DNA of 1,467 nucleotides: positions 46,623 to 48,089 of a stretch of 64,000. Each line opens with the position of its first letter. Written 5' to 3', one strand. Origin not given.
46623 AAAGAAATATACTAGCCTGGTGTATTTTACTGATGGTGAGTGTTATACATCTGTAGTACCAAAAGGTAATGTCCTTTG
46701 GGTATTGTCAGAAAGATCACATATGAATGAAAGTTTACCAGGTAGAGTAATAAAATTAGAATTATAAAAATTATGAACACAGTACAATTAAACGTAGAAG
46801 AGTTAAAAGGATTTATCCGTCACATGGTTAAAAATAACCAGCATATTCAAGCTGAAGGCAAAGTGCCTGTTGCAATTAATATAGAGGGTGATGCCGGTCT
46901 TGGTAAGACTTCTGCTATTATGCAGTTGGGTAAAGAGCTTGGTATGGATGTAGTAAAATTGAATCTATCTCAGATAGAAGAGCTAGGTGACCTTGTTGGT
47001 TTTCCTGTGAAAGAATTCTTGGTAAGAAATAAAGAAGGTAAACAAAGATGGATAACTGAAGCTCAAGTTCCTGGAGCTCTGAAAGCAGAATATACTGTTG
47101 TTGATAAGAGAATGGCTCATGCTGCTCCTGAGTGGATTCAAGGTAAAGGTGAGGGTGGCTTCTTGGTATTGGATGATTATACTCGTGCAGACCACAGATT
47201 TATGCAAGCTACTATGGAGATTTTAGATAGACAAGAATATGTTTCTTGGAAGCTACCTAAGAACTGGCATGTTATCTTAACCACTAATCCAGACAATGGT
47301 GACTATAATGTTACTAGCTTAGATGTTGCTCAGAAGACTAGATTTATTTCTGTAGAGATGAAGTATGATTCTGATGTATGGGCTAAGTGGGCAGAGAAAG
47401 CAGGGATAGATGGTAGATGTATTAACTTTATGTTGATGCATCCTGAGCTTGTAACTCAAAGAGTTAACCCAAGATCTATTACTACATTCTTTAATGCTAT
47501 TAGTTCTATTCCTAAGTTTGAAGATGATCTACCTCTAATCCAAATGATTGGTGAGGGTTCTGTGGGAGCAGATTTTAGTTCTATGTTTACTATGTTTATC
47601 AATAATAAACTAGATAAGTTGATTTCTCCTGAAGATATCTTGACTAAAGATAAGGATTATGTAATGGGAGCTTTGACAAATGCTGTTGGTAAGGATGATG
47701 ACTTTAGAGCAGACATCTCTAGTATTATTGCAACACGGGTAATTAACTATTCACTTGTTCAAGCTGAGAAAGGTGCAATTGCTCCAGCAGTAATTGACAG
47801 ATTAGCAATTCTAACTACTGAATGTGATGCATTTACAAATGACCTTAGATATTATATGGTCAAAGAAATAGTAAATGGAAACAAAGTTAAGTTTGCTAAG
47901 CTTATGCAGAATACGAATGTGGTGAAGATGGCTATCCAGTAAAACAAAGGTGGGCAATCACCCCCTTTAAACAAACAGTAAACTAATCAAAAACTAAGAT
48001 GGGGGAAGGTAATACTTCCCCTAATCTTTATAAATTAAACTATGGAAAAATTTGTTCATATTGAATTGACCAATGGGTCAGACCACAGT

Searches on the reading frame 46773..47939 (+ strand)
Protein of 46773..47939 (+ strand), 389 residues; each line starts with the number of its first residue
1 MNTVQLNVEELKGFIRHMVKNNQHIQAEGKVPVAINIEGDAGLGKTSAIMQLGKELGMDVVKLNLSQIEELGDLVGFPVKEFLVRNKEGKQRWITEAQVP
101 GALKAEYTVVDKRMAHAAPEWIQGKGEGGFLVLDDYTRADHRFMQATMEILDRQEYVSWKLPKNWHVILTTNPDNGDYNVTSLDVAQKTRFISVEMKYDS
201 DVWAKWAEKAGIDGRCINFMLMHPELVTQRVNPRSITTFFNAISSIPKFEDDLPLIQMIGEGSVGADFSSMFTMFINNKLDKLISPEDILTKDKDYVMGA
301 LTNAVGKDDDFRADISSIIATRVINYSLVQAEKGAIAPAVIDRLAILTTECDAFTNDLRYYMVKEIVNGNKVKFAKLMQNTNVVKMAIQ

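Call 14: search_protein_families(library=phrogs, proteins=[window:46773-47939:+], max_evalue=0.00001)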
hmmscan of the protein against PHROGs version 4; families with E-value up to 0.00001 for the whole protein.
window:46773-47939:+ (389 aa): 2 families
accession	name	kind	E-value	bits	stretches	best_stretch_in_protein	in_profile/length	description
phrog_1297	-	other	8.3e-34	118.1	1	16-371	12-333/356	ATPase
phrog_249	-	moron, auxiliary metabolic gene and host takeover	3.8e-07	30.8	0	127-203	193-282/380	porphyrin biosynthesis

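Call 48: search_protein_families(library=pfam, proteins=[window:46773-47939:+], max_evalue=0.001)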
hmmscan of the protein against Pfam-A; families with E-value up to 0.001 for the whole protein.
window:46773-47939:+ (389 aa): 0 families
